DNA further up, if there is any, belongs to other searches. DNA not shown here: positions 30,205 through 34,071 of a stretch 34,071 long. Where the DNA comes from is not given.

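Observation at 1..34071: Colinear FAAL/ACAD-primed PKS-NRPS lipopeptide-type assembly line that I cannot assign to a known pathway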

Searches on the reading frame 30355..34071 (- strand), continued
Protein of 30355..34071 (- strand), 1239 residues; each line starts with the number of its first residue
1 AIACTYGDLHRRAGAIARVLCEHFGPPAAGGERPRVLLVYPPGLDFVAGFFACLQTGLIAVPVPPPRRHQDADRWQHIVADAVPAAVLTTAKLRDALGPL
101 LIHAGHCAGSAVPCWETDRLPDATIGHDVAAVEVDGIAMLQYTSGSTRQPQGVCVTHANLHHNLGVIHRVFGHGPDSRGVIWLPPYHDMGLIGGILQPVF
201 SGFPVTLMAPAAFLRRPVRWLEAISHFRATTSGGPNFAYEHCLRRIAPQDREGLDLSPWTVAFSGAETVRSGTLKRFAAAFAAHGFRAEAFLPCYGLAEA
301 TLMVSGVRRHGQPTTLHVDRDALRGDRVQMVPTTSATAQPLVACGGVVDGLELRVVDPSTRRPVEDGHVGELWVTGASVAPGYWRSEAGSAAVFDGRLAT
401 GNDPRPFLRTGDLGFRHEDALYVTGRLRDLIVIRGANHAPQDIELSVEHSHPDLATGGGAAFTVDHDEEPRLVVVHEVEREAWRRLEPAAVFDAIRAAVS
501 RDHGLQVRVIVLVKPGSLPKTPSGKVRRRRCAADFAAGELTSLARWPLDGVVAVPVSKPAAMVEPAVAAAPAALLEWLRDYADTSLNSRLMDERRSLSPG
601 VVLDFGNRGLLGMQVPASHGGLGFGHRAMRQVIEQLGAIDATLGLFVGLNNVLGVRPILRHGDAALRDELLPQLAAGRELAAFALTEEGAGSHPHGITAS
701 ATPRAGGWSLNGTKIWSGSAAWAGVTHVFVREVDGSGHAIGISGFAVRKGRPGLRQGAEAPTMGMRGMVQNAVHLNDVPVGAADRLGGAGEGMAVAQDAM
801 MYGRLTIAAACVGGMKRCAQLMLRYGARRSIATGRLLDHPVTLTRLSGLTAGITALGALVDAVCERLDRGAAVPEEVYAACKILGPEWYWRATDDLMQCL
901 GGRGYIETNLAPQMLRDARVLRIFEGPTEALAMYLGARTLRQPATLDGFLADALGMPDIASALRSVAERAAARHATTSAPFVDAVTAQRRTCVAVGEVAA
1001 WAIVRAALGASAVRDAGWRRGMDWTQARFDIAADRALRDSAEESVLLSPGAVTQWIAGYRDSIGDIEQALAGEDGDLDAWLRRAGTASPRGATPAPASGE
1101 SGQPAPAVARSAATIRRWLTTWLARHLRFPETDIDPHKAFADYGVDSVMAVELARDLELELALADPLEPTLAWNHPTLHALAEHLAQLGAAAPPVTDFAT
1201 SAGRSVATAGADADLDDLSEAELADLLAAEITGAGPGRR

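Call 58: find_encoding_contigs(protein=P0350, flank=10000, max_places=1)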
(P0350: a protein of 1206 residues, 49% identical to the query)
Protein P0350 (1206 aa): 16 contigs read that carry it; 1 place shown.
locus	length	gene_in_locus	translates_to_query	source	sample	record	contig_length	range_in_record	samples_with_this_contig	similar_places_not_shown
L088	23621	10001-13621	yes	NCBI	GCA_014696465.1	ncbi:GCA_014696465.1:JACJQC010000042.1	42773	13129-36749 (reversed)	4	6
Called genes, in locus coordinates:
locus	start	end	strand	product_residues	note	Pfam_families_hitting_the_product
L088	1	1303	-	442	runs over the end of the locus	PF05977:MFS_3, PF07690:MFS_1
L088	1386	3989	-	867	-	-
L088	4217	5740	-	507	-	PF25917:BSH_RND (weak), PF25973:BSH_CzcB (weak), PF25984:BSH_YknX (weak), PF25994:HH_AprE, PF26002:Beta-barrel_AprE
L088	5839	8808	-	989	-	PF00027:cNMP_binding, PF03412:Peptidase_C39 (weak), PF00664:ABC_membrane, PF00005:ABC_tran, PF02463:SMC_N (faint)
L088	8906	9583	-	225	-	PF00639:Rotamase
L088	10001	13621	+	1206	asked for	PF00501:AMP-binding, PF23024:AMP-dom_DIP2-like (weak), PF02771:Acyl-CoA_dh_N, PF02770:Acyl-CoA_dh_M, PF00441:Acyl-CoA_dh_1, PF00550:PP-binding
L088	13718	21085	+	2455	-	PF00109:ketoacyl-synt, PF02801:Ketoacyl-synt_C, PF16197:KAsynt_C_assoc, PF22336:RhiE-like_linker, PF22621:CurL-like_PKS_C, PF00698:Acyl_transf_1, PF21089:PKS_DH_N, PF14765:PS-DH, +15 more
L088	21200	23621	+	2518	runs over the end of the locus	PF00109:ketoacyl-synt, PF02801:Ketoacyl-synt_C, PF16197:KAsynt_C_assoc, PF22336:RhiE-like_linker, PF22621:CurL-like_PKS_C, PF00698:Acyl_transf_1, PF21089:PKS_DH_N, PF14765:PS-DH, +16 more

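Call 70: find_encoding_contigs(protein=P0243, flank=10000, max_places=1)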
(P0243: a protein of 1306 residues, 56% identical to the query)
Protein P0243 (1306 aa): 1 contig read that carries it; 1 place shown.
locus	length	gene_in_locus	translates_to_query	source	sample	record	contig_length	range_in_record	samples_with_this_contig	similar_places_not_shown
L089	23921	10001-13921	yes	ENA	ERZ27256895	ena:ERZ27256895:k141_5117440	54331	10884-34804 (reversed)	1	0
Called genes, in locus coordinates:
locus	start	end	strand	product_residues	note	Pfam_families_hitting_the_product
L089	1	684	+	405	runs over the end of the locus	PF01979:Amidohydro_1, PF07969:Amidohydro_3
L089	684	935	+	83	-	-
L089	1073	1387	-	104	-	PF10049:DUF2283 (weak)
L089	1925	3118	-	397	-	PF12704:MacB_PCD, PF02687:FtsX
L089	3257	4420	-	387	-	PF02687:FtsX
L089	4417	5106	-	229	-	PF00005:ABC_tran, PF13304:AAA_21 (faint)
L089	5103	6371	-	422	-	PF25919:BSH_CusB (faint), PF25917:BSH_RND, PF25973:BSH_CzcB, PF25876:HH_MFP_RND, PF25954:Beta-barrel_RND_2, PF25967:RND-MFP_C (weak), PF25975:CzcB_C (weak), PF25989:YknX_C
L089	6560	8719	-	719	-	PF07715:Plug, PF00593:TonB_dep_Rec_b-barrel, PF14905:OMP_b-brl_3 (weak)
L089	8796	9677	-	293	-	-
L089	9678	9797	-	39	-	-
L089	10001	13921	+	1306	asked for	PF00501:AMP-binding, PF23024:AMP-dom_DIP2-like, PF02771:Acyl-CoA_dh_N, PF02770:Acyl-CoA_dh_M, PF00441:Acyl-CoA_dh_1, PF00550:PP-binding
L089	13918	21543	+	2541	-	PF00109:ketoacyl-synt, PF02801:Ketoacyl-synt_C, PF16197:KAsynt_C_assoc, PF22336:RhiE-like_linker, PF22621:CurL-like_PKS_C, PF00698:Acyl_transf_1, PF21089:PKS_DH_N, PF14765:PS-DH, +13 more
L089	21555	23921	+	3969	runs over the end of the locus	PF00109:ketoacyl-synt, PF02801:Ketoacyl-synt_C, PF16197:KAsynt_C_assoc, PF22336:RhiE-like_linker, PF22621:CurL-like_PKS_C, PF00698:Acyl_transf_1, PF21089:PKS_DH_N, PF14765:PS-DH, +25 more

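Call 71: find_encoding_contigs(protein=P0323, flank=10000, max_places=1)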
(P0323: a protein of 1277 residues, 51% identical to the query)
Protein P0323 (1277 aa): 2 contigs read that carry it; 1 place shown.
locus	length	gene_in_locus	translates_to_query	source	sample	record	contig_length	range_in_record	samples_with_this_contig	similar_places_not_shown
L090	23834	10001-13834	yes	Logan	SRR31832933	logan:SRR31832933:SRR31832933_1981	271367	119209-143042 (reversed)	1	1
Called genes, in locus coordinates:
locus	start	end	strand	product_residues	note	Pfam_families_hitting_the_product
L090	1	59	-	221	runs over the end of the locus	PF27188:SfmD_perox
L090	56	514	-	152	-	-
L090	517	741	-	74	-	PF03621:MbtH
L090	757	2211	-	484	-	PF00202:Aminotran_3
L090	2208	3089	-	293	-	PF13489:Methyltransf_23, PF13847:Methyltransf_31, PF08241:Methyltransf_11, PF08242:Methyltransf_12, PF13649:Methyltransf_25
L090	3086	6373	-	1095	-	PF18456:CmlA_N, PF00753:Lactamase_B (weak), PF12706:Lactamase_B_2, PF13483:Lactamase_B_3, PF18563:TubC_N, PF01073:3Beta_HSD (weak), PF01370:Epimerase, PF07993:NAD_binding_4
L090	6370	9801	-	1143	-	PF18563:TubC_N, PF00668:Condensation, PF00501:AMP-binding, PF13193:AMP-binding_C, PF00550:PP-binding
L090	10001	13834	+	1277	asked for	PF00501:AMP-binding, PF23024:AMP-dom_DIP2-like, PF02771:Acyl-CoA_dh_N, PF02770:Acyl-CoA_dh_M, PF00441:Acyl-CoA_dh_1, PF00550:PP-binding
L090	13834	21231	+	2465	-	PF00109:ketoacyl-synt, PF02801:Ketoacyl-synt_C, PF16197:KAsynt_C_assoc, PF14765:PS-DH, PF08241:Methyltransf_11, PF08242:Methyltransf_12, PF13489:Methyltransf_23, PF13649:Methyltransf_25, +9 more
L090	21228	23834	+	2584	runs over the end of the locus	PF00109:ketoacyl-synt, PF02801:Ketoacyl-synt_C, PF16197:KAsynt_C_assoc, PF22621:CurL-like_PKS_C, PF00698:Acyl_transf_1, PF21089:PKS_DH_N, PF14765:PS-DH, PF01209:Ubie_methyltran, +15 more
